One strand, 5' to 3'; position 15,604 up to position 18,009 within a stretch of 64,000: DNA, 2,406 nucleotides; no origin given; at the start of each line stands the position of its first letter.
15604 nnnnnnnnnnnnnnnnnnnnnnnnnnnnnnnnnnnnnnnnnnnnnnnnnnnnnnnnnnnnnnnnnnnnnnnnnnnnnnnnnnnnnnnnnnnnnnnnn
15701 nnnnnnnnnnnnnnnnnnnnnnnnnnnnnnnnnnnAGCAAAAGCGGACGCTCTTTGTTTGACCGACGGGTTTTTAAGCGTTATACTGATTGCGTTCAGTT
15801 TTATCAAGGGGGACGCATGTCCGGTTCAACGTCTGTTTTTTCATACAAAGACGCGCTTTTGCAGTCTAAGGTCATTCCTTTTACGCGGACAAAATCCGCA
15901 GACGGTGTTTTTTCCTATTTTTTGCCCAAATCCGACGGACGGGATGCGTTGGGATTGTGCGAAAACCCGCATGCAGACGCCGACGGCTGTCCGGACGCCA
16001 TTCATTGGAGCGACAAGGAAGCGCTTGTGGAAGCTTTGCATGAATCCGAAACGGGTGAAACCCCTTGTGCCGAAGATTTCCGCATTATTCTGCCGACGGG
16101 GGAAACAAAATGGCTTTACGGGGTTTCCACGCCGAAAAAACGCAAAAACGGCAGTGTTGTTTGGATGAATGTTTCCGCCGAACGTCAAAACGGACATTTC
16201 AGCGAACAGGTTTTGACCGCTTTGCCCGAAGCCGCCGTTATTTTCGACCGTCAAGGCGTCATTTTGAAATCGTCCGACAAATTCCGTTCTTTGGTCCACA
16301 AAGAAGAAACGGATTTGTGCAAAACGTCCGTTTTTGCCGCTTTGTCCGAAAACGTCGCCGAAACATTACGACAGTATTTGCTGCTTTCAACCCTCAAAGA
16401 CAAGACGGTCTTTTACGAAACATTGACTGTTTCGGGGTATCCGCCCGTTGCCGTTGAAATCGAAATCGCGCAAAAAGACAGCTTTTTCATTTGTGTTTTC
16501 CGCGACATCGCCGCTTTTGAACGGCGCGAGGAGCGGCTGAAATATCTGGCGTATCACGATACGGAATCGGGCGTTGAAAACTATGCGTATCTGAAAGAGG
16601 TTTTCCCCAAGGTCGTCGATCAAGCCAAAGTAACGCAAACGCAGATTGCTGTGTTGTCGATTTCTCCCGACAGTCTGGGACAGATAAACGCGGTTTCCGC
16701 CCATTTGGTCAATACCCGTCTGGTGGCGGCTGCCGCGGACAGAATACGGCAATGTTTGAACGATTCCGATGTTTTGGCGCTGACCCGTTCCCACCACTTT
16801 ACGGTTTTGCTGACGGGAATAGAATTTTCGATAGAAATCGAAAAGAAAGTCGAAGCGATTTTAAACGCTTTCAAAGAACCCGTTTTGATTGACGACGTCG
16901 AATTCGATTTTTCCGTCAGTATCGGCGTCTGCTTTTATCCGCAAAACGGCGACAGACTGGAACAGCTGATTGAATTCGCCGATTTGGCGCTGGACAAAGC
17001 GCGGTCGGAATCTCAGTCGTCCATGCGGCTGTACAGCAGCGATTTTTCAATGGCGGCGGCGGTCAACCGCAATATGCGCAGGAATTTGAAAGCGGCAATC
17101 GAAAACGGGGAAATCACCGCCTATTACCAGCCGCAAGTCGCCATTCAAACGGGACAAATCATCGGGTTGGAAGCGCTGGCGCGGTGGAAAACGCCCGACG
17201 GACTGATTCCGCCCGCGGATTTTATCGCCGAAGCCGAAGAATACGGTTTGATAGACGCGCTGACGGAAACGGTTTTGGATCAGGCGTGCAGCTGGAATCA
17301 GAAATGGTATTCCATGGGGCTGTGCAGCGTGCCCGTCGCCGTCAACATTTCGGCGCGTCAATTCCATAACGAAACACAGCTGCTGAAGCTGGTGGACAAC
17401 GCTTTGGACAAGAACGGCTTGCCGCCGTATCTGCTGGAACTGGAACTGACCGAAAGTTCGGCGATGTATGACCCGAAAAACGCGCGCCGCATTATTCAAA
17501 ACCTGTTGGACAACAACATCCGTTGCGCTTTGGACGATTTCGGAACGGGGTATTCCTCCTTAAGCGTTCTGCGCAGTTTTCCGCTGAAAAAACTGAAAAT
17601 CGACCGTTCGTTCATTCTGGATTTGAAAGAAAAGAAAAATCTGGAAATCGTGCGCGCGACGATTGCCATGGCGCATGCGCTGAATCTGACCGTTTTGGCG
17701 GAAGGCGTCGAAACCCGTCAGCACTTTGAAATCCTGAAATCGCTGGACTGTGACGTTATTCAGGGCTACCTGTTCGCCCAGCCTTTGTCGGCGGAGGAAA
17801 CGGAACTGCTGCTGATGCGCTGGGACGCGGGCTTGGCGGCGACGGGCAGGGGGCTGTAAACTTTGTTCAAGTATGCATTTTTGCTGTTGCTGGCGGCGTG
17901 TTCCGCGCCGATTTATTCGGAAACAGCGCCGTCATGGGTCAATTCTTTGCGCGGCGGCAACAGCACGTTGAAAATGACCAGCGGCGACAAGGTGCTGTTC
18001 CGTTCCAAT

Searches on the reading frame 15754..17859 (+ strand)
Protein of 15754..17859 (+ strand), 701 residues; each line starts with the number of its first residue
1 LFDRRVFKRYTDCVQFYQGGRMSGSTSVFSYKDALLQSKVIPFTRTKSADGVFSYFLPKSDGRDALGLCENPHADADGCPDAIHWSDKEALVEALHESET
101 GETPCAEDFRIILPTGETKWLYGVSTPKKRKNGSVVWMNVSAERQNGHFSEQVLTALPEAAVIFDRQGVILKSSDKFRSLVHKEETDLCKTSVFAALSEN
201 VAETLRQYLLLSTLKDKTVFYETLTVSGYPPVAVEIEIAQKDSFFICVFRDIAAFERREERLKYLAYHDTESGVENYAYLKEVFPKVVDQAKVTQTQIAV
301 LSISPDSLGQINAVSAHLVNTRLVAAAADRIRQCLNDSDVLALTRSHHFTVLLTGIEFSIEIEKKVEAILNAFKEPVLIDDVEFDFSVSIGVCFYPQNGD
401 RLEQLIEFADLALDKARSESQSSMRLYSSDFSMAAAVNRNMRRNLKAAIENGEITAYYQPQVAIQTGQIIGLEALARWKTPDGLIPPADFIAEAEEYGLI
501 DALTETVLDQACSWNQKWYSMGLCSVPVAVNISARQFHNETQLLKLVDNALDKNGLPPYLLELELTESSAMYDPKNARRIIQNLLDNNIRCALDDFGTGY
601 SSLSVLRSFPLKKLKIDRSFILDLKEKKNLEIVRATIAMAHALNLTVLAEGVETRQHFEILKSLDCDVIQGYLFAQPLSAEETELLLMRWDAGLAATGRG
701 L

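Call 7: search_protein_families(library=pfam, proteins=[window:15754-17859:+], max_evalue=0.01)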
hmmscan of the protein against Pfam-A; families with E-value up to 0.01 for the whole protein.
window:15754-17859:+ (701 aa): 4 families
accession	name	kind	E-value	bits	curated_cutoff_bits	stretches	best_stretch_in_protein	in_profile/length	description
PF00563.25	EAL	-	6e-69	232.4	31.3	1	443-677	2-236/236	EAL domain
PF00990.26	GGDEF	-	1.7e-21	77.1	23.8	1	266-421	1-159/161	Diguanylate cyclase, GGDEF domain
PF08447.18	PAS_3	-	5e-05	23.9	25.6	1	80-139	27-86/89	PAS fold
PF00989.32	PAS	-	0.0028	18.1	22.6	0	152-210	5-67/113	PAS fold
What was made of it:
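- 15754..17859 (+): Cytoplasmic PAS-GGDEF(degenerate)-EAL phosphodiesterase. The likely true start is the ATG at 15817. It is the first gene of the conserved EAL-A-B-C unit in this genus. Pfam EAL 232 bits and GGDEF 77 bits (call 7).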

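Call 8: search_protein_families(library=ncbifam, proteins=[window:15754-17859:+], max_evalue=0.1)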
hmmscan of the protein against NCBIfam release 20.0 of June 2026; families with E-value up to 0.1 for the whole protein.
window:15754-17859:+ (701 aa): 28 families (the best 25 are shown)
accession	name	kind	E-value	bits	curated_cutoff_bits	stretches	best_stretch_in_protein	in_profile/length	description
NF045675.1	PhdiestaseDibA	equivalog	5.7e-103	345.4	980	1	243-683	180-621/623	phosphodiesterase DibA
NF007474.0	PRK10060.1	equivalog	2.8e-94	316.6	782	1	146-687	109-654/663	cyclic di-GMP phosphodiesterase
NF053781.1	cdiGMPphdstlr2612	equivalog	1.3e-92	311.3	1600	2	248-688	822-1266/1268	Tlr1612 family c-di-GMP phosphodiesterase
NF008467.0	PRK11359.1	equivalog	1.3e-82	278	857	1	256-683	366-788/800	oxygen-sensing cyclic-di-GMP phosphodiesterase DosP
NF052458.1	PhdiestGepA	equivalog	1.2e-77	261.8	1200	1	292-682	445-836/840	phosphodiesterase GepA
NF008807.1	PRK11829.1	equivalog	6.7e-64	216.2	733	1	294-683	269-658/670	biofilm formation regulator HmsP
NF052596.1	RR_EAL_PvrR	equivalog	1.8e-49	168.5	580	1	433-688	135-390/398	response regulator cyclic di-GMP phosphodiesterase PvrR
NF007839.0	PRK10551.1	equivalog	8.6e-38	130.2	461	1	436-683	259-506/518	cyclic di-GMP phosphodiesterase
NF007298.0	PRK09776.1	equivalog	1.8e-35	122.2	1135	1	247-678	665-1097/1111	diguanylate cyclase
NF045673.1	c-di-GMPRcptLapD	equivalog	7.2e-33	113.8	1020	1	257-678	227-645/647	cyclic di-GMP receptor LapD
NF052265.1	EAL_dom_RimA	equivalog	8.8e-21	74.3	430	1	457-681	20-237/248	S6 modification regulatory phosphodiesterase RimA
NF007423.1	PRK09966.1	equivalog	7.8e-20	71.1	325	1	256-413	229-386/390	diguanylate cyclase DgcN/YfiN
NF051476.1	CDiGphdiTpdA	equivalog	2.7e-19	69.4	1000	1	526-675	422-568/570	cyclic di-GMP phosphodiesterase TpdA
NF008281.1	PRK11059.1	equivalog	2.8e-19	68.9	663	1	266-678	221-630/633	RNase E specificity factor CsrD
TIGR00254.1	GGDEF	domain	8.6e-15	54.8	37.4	1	263-424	2-164/168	diguanylate cyclase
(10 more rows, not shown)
